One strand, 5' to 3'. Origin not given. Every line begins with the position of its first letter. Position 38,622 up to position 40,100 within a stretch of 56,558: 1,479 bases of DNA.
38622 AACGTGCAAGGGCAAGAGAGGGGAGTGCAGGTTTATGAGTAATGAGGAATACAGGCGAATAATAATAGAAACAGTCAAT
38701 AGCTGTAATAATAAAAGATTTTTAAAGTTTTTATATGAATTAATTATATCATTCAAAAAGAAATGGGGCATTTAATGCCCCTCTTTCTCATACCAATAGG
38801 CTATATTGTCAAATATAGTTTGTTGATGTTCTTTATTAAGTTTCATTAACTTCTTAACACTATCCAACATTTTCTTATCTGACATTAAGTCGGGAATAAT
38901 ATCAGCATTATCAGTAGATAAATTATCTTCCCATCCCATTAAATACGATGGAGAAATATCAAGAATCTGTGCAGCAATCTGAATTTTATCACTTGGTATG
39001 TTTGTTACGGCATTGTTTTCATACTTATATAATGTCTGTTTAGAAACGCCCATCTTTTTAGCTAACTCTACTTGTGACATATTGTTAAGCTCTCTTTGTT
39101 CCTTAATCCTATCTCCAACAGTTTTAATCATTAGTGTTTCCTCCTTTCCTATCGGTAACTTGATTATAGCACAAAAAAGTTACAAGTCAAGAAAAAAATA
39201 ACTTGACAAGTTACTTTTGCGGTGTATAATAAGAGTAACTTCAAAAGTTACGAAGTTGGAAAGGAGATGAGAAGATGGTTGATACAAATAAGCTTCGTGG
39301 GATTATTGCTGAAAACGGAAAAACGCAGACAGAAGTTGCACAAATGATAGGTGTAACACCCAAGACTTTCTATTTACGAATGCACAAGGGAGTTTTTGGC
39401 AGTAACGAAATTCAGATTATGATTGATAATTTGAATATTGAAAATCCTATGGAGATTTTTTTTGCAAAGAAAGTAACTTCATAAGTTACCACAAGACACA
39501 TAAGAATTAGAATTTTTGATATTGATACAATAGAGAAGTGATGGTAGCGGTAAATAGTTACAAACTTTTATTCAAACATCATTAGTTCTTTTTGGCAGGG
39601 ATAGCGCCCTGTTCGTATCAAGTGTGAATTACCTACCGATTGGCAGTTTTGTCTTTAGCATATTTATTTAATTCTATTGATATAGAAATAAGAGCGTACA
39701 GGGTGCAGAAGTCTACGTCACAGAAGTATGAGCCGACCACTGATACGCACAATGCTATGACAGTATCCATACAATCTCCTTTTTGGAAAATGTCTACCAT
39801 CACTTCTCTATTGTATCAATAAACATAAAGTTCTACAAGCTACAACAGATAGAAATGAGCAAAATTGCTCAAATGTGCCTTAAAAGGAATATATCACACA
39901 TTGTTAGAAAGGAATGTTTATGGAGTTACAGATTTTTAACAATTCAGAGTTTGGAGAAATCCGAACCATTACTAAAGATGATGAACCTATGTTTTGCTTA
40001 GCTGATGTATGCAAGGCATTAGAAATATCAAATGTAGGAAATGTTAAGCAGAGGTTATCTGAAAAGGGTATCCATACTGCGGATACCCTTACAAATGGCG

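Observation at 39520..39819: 27-bp perfect inverted repeat with inward-facing extended -10 boxes encloses a 45-aa hydrophobic ORF between cro and ant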

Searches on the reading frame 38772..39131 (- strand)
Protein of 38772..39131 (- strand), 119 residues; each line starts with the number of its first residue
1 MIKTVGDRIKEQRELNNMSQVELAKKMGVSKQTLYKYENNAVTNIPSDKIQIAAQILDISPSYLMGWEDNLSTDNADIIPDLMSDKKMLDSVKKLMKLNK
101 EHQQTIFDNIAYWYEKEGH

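Call 14: search_protein_families(library=pfam, proteins=[window:38772-39131:-], max_evalue=1)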
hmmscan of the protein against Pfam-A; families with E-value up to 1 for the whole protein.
window:38772-39131:- (119 aa): 31 families (the best 25 are shown)
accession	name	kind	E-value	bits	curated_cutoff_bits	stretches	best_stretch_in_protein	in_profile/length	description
PF01381.28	HTH_3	-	1.2e-15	57.7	23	1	9-64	1-55/55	Helix-turn-helix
PF12844.13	HTH_19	-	3.1e-09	37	30.2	1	6-65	1-59/64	Helix-turn-helix domain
PF13443.12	HTH_26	-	1.7e-08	35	22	1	8-69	1-62/63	Cro/C1-type HTH DNA-binding domain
PF13560.12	HTH_31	-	2.9e-06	27.9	27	1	6-59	3-56/64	Helix-turn-helix domain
PF00376.29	MerR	-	1.2e-05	25.5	28.2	1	22-38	4-20/38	MerR family regulatory protein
PF13518.12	HTH_28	-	0.00011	22.7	25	1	16-37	11-32/52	Helix-turn-helix domain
PF02796.21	HTH_7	-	0.00085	19.8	23.8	1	18-37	22-41/45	Helix-turn-helix domain of resolvase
PF13022.12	HTH_Tnp_1_2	-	0.0012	19.4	27.9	1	13-40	22-49/122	Helix-turn-helix of insertion element transposase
PF01527.26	HTH_Tnp_1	-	0.0013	19.4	24.1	1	18-37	24-43/75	Transposase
PF04967.18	HTH_10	-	0.0022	18.2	23.1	1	22-43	28-49/53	HTH DNA binding domain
PF13551.12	HTH_29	-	0.0023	18.4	28.1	1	19-37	14-32/64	Winged helix-turn helix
PF13384.12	HTH_23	-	0.0025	18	24.6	1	18-37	18-37/50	Homeodomain-like domain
PF13133.11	DUF3949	-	0.0036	18.2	25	1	8-48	11-51/61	Protein of unknown function (DUF3949)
PF07022.19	Phage_CI_repr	-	0.004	17.9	22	1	18-70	13-31/65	Bacteriophage CI repressor helix-turn-helix domain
PF13309.12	HTH_22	-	0.0043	17.5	29.6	1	22-37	46-61/63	HTH domain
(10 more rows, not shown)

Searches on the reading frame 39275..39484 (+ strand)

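Call 14: search_protein_families(library=pfam, proteins=[window:39275-39484:+], max_evalue=1)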
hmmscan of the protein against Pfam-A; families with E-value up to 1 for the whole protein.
window:39275-39484:+ (69 aa): 6 families
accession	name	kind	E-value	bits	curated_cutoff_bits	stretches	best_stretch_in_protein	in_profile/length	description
PF02954.25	HTH_8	-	0.0054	16.9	22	1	17-38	20-41/42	Bacterial regulatory protein, Fis family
PF01381.28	HTH_3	-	0.0079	16.7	23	1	12-31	6-25/55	Helix-turn-helix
PF13384.12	HTH_23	-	0.011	15.9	24.6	1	13-36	16-37/50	Homeodomain-like domain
PF05339.17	DUF739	-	0.047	14.3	27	1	3-57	4-59/69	Protein of unknown function (DUF739)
PF13443.12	HTH_26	-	0.054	14.2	22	1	6-33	1-28/63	Cro/C1-type HTH DNA-binding domain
PF08281.18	Sigma70_r4_2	-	0.068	13.3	25.7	1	14-39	25-50/54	Sigma-70, region 4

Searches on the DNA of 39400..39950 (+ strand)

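Call 6: search_dna_similar(query=window:39490-39850:+, collection=phages, mode=distant)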
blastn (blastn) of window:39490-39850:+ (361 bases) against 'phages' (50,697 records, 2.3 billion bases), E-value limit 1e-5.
No match.

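Call 66: search_rna_families(source=window, start=39400, end=39950, threshold=evalue, max_evalue=10)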
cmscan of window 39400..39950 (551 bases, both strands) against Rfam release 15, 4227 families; matches with E-value up to 10: 3.
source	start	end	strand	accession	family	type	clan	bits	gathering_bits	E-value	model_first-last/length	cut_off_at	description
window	39757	39833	+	RF01820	RsaE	Gene; sRNA;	-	21.4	79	0.34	1-112/112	no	RNA Staph. aureus E (RoxS)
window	39620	39708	-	RF01631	ceN41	Gene; snRNA; snoRNA; HACA-box;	-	17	50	1.6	1-137/137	no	Caenorhabditis snoRNA ceN41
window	39415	39464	+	RF02189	ST7-OT4_3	Gene; lncRNA;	-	11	50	3.6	251-302/302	no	ST7 overlapping transcript 4 conserved region 3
